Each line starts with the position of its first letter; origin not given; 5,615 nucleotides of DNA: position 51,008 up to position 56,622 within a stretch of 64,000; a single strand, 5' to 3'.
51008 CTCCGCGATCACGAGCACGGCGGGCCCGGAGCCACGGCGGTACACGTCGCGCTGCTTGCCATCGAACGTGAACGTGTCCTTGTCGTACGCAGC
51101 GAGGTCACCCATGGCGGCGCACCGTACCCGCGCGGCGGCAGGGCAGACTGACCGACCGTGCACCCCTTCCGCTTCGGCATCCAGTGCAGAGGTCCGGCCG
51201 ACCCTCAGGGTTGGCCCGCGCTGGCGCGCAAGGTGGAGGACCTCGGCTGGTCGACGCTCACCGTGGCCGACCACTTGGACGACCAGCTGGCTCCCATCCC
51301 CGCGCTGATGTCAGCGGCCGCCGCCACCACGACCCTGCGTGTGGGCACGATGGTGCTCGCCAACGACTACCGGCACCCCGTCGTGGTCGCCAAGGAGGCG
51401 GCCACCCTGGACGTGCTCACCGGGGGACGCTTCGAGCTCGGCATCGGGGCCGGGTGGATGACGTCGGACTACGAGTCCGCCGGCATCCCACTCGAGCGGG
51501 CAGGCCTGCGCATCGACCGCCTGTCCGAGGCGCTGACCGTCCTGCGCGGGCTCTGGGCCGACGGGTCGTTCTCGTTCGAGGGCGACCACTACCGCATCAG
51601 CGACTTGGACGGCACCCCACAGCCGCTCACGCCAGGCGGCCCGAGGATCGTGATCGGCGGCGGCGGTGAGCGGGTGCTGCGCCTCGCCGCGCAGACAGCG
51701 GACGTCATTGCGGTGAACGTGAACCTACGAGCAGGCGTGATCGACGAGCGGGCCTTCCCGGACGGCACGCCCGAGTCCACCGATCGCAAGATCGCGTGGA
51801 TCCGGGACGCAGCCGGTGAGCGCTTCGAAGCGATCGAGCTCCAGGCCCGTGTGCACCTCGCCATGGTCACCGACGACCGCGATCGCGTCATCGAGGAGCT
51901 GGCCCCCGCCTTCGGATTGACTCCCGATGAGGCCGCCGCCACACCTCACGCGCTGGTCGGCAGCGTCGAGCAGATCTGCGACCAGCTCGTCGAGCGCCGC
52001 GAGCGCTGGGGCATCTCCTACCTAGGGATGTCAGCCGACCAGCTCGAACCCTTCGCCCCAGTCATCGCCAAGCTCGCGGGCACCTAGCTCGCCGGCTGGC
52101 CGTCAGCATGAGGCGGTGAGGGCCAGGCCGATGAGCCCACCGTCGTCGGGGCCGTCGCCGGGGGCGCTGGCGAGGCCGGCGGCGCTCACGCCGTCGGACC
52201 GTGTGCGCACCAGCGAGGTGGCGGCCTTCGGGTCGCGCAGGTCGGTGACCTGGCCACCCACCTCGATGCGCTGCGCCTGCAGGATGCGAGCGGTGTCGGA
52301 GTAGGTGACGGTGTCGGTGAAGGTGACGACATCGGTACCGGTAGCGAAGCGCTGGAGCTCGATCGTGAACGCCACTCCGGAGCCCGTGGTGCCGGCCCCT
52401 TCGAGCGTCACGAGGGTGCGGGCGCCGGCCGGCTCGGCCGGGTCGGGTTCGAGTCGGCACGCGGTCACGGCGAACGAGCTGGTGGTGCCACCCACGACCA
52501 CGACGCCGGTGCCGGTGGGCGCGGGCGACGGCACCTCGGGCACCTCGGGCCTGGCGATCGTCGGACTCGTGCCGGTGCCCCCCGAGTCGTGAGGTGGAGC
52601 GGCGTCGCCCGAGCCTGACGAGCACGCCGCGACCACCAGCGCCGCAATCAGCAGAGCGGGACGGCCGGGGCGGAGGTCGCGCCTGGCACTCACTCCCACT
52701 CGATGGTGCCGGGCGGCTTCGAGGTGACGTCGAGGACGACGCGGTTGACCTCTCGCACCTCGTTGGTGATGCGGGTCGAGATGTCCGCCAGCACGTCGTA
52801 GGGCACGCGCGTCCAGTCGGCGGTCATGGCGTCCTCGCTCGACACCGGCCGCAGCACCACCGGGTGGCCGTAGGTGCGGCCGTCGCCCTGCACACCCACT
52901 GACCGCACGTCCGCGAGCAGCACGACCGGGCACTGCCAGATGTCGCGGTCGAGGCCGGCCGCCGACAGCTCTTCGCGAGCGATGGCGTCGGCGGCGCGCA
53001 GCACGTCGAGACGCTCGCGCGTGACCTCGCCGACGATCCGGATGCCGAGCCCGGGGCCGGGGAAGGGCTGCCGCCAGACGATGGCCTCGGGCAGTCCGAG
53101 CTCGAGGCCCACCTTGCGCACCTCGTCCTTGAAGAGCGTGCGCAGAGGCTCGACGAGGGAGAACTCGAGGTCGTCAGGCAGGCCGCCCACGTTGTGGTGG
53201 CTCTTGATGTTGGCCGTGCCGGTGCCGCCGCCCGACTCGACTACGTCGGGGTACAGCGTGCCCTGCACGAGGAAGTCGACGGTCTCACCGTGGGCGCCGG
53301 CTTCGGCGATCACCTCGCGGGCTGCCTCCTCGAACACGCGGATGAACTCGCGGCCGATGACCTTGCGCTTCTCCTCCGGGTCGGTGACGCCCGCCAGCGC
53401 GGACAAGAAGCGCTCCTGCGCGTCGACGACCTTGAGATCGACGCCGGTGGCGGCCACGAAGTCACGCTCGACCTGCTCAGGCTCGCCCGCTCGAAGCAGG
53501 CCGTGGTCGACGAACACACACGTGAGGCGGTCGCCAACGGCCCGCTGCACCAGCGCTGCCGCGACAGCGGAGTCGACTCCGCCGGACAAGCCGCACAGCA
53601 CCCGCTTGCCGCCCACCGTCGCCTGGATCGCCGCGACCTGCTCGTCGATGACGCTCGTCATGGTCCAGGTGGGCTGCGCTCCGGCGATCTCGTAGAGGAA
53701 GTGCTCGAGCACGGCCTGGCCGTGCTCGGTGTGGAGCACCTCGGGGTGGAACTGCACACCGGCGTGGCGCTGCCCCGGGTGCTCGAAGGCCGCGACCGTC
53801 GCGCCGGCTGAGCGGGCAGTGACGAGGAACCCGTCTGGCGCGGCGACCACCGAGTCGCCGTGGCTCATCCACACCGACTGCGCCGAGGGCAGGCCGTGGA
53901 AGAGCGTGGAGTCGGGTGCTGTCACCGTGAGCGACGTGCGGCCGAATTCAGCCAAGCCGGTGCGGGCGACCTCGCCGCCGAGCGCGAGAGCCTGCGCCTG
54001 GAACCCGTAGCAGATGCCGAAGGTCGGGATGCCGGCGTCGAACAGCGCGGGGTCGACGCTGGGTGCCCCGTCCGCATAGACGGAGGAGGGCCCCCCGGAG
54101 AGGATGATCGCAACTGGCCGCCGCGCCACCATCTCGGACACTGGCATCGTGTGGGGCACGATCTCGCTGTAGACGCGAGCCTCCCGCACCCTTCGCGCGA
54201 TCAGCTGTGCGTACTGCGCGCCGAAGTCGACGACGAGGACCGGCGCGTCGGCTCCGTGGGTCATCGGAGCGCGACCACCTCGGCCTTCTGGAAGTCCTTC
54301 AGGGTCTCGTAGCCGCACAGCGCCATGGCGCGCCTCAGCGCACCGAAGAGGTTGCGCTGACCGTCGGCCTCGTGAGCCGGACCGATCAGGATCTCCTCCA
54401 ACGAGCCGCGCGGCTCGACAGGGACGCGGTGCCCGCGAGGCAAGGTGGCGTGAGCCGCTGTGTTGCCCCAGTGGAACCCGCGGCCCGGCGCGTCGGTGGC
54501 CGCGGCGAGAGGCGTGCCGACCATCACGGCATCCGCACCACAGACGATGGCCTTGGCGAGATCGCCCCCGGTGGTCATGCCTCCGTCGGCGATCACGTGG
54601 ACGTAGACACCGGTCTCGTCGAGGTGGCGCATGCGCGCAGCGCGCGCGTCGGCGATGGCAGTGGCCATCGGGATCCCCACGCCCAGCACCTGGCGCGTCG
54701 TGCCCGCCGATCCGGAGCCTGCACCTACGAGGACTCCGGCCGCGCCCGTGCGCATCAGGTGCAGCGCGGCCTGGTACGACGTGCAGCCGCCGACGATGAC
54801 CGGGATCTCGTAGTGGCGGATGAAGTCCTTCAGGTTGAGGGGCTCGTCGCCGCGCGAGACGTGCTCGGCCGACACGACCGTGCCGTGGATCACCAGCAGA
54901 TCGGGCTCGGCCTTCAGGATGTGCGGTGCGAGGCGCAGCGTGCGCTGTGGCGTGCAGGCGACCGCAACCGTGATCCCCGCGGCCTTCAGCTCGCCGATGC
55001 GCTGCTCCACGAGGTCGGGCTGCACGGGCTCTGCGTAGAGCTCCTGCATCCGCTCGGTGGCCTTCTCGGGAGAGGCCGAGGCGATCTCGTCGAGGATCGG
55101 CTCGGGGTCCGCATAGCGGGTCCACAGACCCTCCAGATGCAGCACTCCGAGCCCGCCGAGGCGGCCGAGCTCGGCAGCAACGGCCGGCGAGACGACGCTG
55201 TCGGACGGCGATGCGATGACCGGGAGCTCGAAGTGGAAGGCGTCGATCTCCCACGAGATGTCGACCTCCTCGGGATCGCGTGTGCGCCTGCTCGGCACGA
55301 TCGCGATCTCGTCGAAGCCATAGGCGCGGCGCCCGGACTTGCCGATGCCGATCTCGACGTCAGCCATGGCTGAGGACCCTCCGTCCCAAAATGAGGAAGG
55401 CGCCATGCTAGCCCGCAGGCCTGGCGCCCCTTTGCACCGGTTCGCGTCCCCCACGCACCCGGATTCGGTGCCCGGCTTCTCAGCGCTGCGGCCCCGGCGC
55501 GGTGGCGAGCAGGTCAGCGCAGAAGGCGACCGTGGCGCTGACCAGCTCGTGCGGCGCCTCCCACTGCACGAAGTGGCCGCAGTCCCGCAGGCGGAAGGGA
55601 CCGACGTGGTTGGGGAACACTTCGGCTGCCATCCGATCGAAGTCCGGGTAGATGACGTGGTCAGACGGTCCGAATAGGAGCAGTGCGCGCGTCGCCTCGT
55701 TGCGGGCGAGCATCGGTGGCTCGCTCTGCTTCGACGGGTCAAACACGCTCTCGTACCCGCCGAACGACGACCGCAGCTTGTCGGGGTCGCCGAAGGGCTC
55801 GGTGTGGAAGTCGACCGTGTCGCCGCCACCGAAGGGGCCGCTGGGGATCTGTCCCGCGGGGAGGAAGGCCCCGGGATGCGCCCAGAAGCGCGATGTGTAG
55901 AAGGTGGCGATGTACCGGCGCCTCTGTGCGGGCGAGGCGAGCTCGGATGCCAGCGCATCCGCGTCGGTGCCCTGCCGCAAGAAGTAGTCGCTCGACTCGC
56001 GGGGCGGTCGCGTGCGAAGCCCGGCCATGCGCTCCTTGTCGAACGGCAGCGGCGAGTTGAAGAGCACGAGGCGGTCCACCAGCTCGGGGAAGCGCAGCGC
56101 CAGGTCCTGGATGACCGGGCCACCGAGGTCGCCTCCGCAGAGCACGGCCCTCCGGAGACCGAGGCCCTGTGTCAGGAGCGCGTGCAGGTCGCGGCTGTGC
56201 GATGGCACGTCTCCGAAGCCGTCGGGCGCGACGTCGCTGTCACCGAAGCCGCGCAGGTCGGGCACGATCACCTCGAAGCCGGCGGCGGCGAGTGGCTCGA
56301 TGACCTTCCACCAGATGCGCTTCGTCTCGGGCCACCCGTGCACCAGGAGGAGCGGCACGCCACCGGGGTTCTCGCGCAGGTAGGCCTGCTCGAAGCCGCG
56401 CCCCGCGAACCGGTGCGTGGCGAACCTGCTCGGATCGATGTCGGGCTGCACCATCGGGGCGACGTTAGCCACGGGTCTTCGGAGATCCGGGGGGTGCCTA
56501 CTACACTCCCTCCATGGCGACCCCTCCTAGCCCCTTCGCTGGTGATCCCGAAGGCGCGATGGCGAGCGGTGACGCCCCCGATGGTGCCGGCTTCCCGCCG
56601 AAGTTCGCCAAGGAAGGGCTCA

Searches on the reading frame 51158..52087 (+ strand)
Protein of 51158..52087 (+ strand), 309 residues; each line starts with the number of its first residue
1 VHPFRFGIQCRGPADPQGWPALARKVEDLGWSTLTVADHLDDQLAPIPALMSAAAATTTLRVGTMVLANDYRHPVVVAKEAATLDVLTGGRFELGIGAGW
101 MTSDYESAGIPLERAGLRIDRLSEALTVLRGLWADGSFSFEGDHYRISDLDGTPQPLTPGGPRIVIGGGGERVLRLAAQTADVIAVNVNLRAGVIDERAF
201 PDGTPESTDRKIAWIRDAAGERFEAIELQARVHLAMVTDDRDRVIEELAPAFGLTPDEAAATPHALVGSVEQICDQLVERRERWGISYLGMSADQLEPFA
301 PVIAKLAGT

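Call 51: search_protein_families(library=pfam, proteins=[window:51158-52087:+], max_evalue=0.00001)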
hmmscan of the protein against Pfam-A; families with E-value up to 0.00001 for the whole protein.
window:51158-52087:+ (309 aa): 1 family
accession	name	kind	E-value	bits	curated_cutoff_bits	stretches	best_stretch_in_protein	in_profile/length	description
PF00296.26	Bac_luciferase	-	4e-42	145.1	27.9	1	13-188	18-192/314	Luciferase-like monooxygenase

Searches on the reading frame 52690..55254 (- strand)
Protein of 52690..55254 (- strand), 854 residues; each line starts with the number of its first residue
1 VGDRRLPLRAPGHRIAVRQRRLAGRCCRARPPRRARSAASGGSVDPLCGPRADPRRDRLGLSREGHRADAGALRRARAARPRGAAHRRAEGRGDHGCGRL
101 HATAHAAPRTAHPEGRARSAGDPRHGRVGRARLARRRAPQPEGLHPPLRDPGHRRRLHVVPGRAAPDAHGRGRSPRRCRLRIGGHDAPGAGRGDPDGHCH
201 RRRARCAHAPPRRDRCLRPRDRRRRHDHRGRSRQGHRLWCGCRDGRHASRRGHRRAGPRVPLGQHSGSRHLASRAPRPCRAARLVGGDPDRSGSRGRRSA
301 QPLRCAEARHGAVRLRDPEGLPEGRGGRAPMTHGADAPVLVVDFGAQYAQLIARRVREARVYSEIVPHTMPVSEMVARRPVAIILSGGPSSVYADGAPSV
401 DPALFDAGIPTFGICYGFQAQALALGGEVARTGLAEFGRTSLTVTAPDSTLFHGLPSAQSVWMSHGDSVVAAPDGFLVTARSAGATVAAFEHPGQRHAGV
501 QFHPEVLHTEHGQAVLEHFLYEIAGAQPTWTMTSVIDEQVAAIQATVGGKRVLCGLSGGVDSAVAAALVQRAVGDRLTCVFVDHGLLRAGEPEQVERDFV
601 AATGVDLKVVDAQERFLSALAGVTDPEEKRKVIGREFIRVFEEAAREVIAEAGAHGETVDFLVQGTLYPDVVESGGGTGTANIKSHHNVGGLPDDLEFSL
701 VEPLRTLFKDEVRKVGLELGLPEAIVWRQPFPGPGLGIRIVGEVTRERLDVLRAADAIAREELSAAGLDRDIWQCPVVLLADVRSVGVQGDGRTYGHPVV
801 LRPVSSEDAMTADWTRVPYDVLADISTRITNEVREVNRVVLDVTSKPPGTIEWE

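Call 51: search_protein_families(library=pfam, proteins=[window:52690-55254:-], max_evalue=0.00001)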
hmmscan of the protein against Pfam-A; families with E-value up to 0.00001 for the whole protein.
window:52690-55254:- (854 aa): 4 families
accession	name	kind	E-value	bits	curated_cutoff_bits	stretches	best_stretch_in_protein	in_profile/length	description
PF00117.34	GATase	-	1.8e-42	145.6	22.8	1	340-522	1-189/190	Glutamine amidotransferase class-I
PF00958.27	GMP_synt_C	-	1.3e-38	131.4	27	1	761-853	1-92/92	GMP synthase C terminal domain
PF07722.19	Peptidase_C26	-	7.2e-09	36.2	20.5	1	405-505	102-219/219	Peptidase C26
PF02540.23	NAD_synthase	-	5e-08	32.8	21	0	546-578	15-48/242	NAD synthase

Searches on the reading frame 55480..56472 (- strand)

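Call 51: search_protein_families(library=pfam, proteins=[window:55480-56472:-], max_evalue=0.00001)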
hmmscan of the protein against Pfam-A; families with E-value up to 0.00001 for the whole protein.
window:55480-56472:- (330 aa): 3 families
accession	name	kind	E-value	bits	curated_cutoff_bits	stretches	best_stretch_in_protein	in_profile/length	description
PF00561.26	Abhydrolase_1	-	6.8e-28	98.4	25.8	1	40-307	2-245/245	alpha/beta hydrolase fold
PF12697.13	Abhydrolase_6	-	7.5e-19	69.7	26.3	1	41-312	1-216/217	Alpha/beta hydrolase family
PF12146.15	Hydrolase_4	-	3e-08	33.7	27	1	41-140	7-109/239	Serine aminopeptidase, S33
